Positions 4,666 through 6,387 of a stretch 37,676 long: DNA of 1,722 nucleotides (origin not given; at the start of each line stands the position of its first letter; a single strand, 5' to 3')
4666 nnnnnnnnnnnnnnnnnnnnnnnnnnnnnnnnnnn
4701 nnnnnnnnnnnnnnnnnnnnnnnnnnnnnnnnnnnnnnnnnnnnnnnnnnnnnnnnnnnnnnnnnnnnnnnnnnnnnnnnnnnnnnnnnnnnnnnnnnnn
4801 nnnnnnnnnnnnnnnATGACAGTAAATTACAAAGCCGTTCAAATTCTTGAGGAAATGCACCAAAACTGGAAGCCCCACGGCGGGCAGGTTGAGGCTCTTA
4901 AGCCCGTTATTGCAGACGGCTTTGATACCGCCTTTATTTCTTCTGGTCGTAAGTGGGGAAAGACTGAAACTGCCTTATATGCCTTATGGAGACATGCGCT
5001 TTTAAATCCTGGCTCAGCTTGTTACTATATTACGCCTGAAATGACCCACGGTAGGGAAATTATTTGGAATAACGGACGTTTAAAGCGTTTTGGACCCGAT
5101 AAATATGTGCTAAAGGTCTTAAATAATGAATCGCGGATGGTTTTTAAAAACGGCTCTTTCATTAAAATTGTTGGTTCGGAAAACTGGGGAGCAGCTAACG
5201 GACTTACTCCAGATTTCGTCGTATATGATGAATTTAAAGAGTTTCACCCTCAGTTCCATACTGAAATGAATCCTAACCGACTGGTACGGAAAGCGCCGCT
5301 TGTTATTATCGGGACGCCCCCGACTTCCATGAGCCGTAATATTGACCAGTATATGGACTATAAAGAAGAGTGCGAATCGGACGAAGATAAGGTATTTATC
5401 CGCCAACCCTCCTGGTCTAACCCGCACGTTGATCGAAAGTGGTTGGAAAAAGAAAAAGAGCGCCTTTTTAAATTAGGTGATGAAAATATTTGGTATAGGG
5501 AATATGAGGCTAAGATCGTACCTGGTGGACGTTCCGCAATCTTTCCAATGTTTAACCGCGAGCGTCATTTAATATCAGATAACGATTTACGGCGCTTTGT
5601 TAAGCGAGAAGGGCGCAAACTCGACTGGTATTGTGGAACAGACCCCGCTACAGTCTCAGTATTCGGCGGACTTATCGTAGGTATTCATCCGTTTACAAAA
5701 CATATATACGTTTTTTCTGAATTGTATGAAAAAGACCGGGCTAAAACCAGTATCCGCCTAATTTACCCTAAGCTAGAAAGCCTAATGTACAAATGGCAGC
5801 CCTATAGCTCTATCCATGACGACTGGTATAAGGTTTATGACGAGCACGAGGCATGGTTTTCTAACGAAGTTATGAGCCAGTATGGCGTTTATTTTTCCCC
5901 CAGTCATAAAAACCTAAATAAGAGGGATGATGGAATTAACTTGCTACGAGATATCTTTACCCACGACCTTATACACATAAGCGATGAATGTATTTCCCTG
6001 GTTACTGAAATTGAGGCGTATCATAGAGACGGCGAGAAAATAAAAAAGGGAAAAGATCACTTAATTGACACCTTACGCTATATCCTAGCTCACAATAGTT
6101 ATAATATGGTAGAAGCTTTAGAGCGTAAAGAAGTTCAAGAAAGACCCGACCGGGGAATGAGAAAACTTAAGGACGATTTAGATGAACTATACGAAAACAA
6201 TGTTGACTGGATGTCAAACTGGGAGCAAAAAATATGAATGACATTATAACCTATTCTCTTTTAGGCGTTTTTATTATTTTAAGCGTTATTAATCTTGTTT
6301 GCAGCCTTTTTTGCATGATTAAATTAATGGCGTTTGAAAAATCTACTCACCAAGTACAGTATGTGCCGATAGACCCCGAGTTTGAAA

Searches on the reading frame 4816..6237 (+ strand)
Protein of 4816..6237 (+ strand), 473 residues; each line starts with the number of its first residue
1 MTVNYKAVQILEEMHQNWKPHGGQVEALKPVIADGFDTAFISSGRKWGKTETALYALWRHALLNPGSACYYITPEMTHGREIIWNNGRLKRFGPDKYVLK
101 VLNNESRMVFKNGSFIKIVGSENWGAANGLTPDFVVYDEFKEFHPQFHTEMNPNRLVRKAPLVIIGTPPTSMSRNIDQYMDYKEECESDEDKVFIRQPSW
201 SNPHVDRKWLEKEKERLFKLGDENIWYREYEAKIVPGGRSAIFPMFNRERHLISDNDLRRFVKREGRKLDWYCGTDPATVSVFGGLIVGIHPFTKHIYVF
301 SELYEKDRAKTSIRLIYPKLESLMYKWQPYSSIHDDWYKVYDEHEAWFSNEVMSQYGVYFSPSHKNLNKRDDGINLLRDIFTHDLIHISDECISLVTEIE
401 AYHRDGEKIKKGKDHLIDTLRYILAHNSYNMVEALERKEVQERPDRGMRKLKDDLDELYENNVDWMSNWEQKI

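Call 12: search_protein_families(library=phrogs, proteins=[window:4816-6237:+])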
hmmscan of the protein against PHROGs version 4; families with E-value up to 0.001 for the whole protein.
window:4816-6237:+ (473 aa): 5 families
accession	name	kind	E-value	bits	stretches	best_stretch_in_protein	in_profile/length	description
phrog_2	-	head and packaging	8.4e-16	58.9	1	17-456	263-612/807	terminase large subunit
phrog_9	-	head and packaging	5.8e-10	39.6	1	36-187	223-379/812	terminase large subunit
phrog_7579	-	head and packaging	1.9e-09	38.1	1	34-169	15-148/239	terminase large subunit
phrog_5653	-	head and packaging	1.1e-06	29.6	1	293-430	55-183/199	terminase large subunit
phrog_10250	-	head and packaging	0.00084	20.1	0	370-427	151-215/228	terminase large subunit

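Call 15: search_protein_families(library=pfam, proteins=[window:4816-6237:+], max_evalue=0.01)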
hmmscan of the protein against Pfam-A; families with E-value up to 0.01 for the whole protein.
window:4816-6237:+ (473 aa): 2 families
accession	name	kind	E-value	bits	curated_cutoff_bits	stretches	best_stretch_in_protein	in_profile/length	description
PF17289.8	Terminase_6C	-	4.3e-05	24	22.6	1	360-426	84-154/155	Terminase RNaseH-like domain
PF03237.21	Terminase_6N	-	0.0077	16.3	22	0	41-146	2-111/215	Terminase large subunit, T4likevirus-type, N-terminal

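Call 16: find_related_loci(query=window:4816-6237:+, collection=viral_contigs, flank=10000)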
Query window:4816-6237:+ (473 aa) in viral_contigs; peptide patterns used: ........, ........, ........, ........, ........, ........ (x = any residue, [..] = any of these).
No stretch of DNA in the collection matches any of the patterns.

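Call 18: find_homologous_proteins(query=window:4816-6237:+)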
Query window:4816-6237:+ (473 aa): 449 proteins with E <= 0.001 among 4412 candidates; the best 120 are listed.
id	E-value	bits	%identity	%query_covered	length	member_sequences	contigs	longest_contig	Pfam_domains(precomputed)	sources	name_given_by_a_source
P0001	1.1e-290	982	86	100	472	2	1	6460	PF17289.9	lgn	-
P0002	2.4e-278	942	82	100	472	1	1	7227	PF17289.9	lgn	-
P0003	1.8e-267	906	78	99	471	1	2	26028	PF17289.9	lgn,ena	-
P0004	1.8e-265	899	78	100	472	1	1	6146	PF17289.9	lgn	-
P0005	1.6e-260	883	75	100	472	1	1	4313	PF17289.9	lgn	-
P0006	1.1e-230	785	71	89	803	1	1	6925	PF05204.20,PF17289.9,PF14528.12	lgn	-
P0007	6.5e-219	746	65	100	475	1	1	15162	PF17289.9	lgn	-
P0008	3.1e-205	701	63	98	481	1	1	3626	-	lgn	-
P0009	1.7e-201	688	62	98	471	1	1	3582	-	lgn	-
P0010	3.9e-172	591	54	96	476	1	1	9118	PF03237.22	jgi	jgi:hypothetical protein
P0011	7.8e-163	561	52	97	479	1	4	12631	-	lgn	-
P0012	1.3e-161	557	53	99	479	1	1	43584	-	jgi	jgi:hypothetical protein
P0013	4.4e-161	555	50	97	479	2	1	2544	-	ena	-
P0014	4.5e-159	548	53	97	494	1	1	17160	-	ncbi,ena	-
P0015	2.9e-158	546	50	98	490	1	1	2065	-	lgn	-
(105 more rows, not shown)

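Call 21: find_encoding_contigs(protein=P0003, flank=10000, max_places=4)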
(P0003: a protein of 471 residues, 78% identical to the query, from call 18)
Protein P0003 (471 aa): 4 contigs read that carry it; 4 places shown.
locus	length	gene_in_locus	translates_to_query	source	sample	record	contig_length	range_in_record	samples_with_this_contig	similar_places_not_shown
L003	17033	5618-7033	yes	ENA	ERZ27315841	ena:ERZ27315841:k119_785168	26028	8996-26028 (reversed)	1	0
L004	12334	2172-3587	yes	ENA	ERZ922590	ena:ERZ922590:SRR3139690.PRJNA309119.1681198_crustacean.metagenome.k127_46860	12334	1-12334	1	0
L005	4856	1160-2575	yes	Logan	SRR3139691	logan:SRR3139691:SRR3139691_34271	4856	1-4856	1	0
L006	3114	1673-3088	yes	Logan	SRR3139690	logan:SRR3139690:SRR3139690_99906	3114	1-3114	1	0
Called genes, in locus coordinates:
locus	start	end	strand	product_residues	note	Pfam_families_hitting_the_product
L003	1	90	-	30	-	?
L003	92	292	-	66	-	-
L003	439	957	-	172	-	-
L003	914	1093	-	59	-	-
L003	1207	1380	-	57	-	-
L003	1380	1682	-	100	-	-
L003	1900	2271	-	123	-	-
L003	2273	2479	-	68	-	-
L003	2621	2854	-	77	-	-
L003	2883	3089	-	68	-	-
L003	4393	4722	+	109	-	-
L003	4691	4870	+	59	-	-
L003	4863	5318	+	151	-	PF06056:Terminase_5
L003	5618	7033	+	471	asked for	PF17289:Terminase_6C (weak)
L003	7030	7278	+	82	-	-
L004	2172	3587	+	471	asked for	PF17289:Terminase_6C (weak)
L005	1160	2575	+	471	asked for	PF17289:Terminase_6C (weak)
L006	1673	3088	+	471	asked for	PF17289:Terminase_6C (weak)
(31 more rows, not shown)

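Call 22: find_encoding_contigs(protein=P0007, flank=10000, max_places=4)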
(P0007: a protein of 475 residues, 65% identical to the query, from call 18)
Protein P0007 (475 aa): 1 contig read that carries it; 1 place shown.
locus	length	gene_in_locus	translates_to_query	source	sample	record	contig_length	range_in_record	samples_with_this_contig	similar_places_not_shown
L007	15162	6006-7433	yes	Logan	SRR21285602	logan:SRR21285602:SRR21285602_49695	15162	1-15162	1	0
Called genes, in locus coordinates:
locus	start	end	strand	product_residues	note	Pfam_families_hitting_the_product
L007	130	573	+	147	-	-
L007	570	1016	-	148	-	-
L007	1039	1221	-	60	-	-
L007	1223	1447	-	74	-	-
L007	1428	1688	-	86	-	-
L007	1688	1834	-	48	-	-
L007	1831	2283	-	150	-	-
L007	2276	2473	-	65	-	-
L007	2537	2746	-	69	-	-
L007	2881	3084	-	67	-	-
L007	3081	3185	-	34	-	-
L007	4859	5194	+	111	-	-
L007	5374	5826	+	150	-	PF02796:HTH_7 (faint), PF06056:Terminase_5 (weak)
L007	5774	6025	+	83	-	-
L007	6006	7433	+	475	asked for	PF17289:Terminase_6C (weak)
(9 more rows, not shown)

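Call 23: find_encoding_contigs(protein=P0001, flank=10000, max_places=4)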
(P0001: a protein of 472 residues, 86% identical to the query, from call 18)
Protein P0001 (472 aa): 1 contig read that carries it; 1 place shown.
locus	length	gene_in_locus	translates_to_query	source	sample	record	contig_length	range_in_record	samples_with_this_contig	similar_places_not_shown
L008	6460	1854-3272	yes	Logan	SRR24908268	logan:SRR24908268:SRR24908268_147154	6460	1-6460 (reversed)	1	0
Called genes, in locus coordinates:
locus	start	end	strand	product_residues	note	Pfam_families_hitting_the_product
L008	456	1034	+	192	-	PF00574:CLP_protease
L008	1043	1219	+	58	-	-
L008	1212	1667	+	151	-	-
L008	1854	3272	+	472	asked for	PF17289:Terminase_6C (weak)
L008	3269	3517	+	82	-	-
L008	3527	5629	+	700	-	PF16510:P22_portal, PF23899:SU10_portal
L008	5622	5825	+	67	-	-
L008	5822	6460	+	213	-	?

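Call 24: find_encoding_contigs(protein=P0002, flank=10000, max_places=4)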
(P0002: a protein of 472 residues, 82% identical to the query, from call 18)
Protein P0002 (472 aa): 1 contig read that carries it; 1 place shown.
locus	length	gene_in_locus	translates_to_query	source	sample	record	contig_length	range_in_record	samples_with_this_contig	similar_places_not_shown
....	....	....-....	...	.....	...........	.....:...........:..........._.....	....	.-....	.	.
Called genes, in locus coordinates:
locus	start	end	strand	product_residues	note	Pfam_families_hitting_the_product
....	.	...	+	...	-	?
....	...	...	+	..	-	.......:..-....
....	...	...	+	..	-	-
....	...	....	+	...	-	-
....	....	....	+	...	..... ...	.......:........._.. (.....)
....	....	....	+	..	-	-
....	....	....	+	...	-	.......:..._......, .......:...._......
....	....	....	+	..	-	-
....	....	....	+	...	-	-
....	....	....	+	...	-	?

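Call 28: search_dna_similar(query=window:4816-6237:+, collection=phages, mode=protein, max_rows=30)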
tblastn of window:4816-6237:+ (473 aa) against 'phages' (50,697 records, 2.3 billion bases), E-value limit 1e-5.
Records with a match: 506; places in all: 506; records where one place covers at least 80% of the query: 456.
Best place of each record, by identity: <60% 506.
By first word of the organism name: Salmonella 264; Escherichia 132; Pelagibacter 19; Phage 12; Bacteriophage 10; Rhizobium 10; Klebsiella 9; Pseudomonas 6; Vibrio 6; Streptomyces 6; and 16 more.
By host as written in the record: - 60; Escherichia coli 41; Salmonella enterica subsp. enterica serovar Enteritidis PT1 39; Salmonella sp. 24; Salmonella enterica 23; Salmonella enterica subsp. enterica serovar Enteritidis 21; Escherichia coli K-12 17; Salmonella enterica subsp. enterica serovar Typhimurium 17; and 128 more.
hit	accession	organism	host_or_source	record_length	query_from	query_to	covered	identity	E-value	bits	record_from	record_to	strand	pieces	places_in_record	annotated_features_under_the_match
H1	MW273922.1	Pelagibacter phage HTVC034P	Candidatus Pelagibacter sp. HTCC1062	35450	45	423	80%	25.9%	8e-9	64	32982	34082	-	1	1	terminase large subunit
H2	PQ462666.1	Salmonella phage HMD-P4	Salmonella sp. and Escherichia coli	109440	15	422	86%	24.0%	2e-7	60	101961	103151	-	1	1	terminase large subunit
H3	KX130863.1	Shigella phage SHSML-45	Shigella sonnei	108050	20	422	85%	24.3%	1e-7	61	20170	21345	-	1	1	terminase large subunit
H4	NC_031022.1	Shigella phage SHSML-45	Shigella sonnei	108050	20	422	85%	24.3%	1e-7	61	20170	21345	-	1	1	terminase large subunit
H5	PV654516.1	Salmonella phage vB_SLGBLB0002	Salmonella enterica subsp. enterica ...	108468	20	422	85%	24.3%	1e-7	61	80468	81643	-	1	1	hypothetical protein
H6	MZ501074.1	Escherichia phage HildyBeyeler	Escherichia coli K-12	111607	20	422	85%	24.3%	1e-7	61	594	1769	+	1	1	terminase large subunit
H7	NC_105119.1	Escherichia phage HildyBeyeler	Escherichia coli K-12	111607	20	422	85%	24.3%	1e-7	61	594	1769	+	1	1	terminase large subunit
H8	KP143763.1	Salmonella phage Shivani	Salmonella enterica subsp. enterica ...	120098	20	422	85%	24.3%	1e-7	61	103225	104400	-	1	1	terminase large subunit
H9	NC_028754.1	Salmonella phage Shivani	Salmonella enterica subsp. enterica ...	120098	20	422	85%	24.3%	1e-7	61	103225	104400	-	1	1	terminase large subunit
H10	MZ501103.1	Escherichia phage SelmaRatti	Escherichia coli K-12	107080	20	422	85%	24.3%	4e-7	59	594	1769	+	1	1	terminase large subunit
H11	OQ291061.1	Salmonella phage Kenya-K45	Salmonella enterica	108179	20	422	85%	24.3%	4e-7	59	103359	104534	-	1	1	record has no annotation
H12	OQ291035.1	Salmonella phage Kenya-K38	Salmonella enterica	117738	20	422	85%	24.3%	4e-7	59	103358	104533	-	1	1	terminase large subunit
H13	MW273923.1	Pelagibacter phage HTVC035P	Candidatus Pelagibacter sp. HTCC1062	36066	45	423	80%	25.7%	5e-9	65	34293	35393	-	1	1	terminase large subunit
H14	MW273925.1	Pelagibacter phage HTVC203P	Candidatus Pelagibacter sp. FZCC0015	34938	45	423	80%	25.6%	7e-7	58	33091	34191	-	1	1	terminase large subunit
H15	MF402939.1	Escherichia phage OSYSP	Escherichia coli O157:H7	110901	15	422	86%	23.8%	4e-7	59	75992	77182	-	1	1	terminase large subunit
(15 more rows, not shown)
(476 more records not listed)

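Call 31: find_related_loci(query=A2, collection=viral_contigs, flank=10000)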
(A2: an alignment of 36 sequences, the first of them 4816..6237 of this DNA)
Query A2 (473 aa) in viral_contigs; peptide patterns used: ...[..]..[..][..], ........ (x = any residue, [..] = any of these).
297 stretches matched a pattern; 207 encode a relative of the query (tblastn E <= 1e-3); the best 80 are kept; 80 distinct loci.
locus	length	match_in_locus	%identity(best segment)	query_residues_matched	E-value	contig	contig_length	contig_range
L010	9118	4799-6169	54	7-462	8e-173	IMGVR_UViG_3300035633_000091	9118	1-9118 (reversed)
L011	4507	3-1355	50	15-465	4e-165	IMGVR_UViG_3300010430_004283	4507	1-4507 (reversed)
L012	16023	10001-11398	50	7-466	1e-156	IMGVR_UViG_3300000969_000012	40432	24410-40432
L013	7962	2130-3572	49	8-470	5e-156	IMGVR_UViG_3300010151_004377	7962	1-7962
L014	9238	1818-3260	49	8-470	1e-155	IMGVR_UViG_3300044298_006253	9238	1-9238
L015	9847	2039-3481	50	8-470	2e-155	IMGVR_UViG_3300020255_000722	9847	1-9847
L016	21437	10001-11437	50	8-470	3e-154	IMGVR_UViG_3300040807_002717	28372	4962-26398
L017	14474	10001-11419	50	8-465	4e-154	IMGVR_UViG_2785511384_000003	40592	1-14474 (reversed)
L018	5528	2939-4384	49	8-471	2e-155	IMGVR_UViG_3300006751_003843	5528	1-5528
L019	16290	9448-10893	49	8-471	2e-153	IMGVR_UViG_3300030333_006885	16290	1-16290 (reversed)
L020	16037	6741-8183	49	8-470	2e-153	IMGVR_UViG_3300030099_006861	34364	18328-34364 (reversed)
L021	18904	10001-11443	49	8-470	2e-153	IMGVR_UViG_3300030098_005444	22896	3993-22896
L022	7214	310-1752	49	8-470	1e-152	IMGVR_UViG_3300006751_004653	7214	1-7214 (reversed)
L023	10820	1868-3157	51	8-436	5e-151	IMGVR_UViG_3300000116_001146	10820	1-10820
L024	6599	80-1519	49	8-470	3e-151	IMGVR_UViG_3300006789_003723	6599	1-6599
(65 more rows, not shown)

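Call 34: find_encoding_contigs(protein=P0004, flank=10000, max_places=3)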
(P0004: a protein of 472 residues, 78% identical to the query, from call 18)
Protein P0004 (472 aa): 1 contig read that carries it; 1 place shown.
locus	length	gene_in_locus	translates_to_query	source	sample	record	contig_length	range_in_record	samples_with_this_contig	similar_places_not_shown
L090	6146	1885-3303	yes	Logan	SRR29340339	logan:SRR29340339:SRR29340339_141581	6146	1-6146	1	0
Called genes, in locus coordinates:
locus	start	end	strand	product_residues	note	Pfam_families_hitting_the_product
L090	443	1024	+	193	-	PF00574:CLP_protease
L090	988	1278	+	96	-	PF04193:PQ-loop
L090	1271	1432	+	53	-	-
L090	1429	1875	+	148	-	-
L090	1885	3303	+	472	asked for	PF17289:Terminase_6C (weak)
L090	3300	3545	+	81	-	-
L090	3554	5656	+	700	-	PF23899:SU10_portal, PF16510:P22_portal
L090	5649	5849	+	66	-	-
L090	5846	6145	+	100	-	?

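Call 35: find_encoding_contigs(protein=P0005, flank=10000, max_places=3)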
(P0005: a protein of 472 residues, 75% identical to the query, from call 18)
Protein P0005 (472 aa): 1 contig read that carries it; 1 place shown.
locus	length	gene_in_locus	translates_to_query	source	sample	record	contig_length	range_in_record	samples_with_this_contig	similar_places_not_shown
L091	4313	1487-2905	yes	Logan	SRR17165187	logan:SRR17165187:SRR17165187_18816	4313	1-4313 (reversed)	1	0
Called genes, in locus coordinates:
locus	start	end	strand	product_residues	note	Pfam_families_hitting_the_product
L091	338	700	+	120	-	-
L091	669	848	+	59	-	-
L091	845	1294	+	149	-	PF06056:Terminase_5 (faint)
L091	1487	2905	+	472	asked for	PF17289:Terminase_6C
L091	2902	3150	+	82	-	-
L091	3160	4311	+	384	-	?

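Call 36: find_encoding_contigs(protein=P0006, flank=10000, max_places=3)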
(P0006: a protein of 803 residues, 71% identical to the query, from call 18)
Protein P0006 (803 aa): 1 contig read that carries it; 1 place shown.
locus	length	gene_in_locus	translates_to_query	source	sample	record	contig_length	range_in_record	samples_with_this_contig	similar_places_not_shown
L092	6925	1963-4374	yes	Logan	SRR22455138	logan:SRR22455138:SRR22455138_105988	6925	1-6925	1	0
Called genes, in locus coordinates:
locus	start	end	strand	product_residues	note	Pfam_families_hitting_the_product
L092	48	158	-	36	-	-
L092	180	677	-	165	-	-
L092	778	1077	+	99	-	-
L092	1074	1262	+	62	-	-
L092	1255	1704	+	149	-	PF06056:Terminase_5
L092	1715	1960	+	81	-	-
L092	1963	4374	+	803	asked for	PF05204:Hom_end (weak), PF14528:LAGLIDADG_3, PF17289:Terminase_6C (weak)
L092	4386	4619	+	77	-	-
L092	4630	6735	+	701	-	PF16510:P22_portal (faint), PF23899:SU10_portal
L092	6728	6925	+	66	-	?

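Call 55: find_related_loci(query=A2, collection=genome_contigs, flank=6000)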
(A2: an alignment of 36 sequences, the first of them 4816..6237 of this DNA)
Query A2 (473 aa) in genome_contigs; peptide patterns used: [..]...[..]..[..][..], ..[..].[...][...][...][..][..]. (x = any residue, [..] = any of these).
200 stretches matched a pattern; 5 encode a relative of the query (tblastn E <= 1e-3); 5 distinct loci.
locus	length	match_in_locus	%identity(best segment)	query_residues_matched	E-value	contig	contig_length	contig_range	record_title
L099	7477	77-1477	36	10-461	5e-89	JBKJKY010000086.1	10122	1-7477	MAG: Parcubacteria group bacterium isolate ant_bin.260 k117_2159350, whole genome shotgun sequence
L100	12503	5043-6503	34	8-455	6e-85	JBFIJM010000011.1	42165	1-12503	MAG: Candidatus Saccharimonadales bacterium isolate Mix_sand11.2021.09.Z.86 k141_2216176_length_42165_cov_21.2234, whole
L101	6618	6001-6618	56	8-213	3e-80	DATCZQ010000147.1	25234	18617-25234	MAG TPA_asm: Yeosuana sp. isolate SMAG_U74 k141_415923, whole genome shotgun sequence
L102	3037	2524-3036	39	5-162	3e-38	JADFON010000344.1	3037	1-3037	MAG: candidate division KSB1 bacterium isolate B69T1L10 B69T1L10_NODE66723, whole genome shotgun sequence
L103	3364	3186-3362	37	9-67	1e-9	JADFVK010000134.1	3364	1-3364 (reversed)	MAG: Proteobacteria bacterium isolate C1.bin.13 k83_1388739, whole genome shotgun sequence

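Call 105: find_encoding_contigs(protein=P0008, flank=10000, max_places=3)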
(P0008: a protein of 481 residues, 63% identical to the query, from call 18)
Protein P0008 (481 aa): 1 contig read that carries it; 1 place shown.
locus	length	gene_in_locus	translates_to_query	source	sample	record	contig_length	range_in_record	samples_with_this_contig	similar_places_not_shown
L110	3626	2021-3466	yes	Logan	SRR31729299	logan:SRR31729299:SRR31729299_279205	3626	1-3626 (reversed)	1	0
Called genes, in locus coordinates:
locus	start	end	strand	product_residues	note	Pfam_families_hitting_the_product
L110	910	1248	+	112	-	PF06114:Peptidase_M78 (weak)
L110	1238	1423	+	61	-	-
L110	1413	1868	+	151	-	PF06056:Terminase_5 (weak)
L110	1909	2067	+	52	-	-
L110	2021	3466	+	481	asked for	-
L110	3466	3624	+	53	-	?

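Call 106: find_encoding_contigs(protein=P0009, flank=10000, max_places=3)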
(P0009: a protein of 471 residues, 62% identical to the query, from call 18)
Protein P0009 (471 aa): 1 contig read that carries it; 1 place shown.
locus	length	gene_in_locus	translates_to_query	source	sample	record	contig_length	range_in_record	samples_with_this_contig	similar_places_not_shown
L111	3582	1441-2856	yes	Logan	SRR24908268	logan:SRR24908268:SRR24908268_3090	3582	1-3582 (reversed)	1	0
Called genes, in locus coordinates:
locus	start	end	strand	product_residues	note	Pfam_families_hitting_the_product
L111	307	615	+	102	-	-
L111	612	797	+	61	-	-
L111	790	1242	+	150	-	PF06056:Terminase_5 (weak)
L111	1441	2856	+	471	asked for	-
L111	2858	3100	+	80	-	-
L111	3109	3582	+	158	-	?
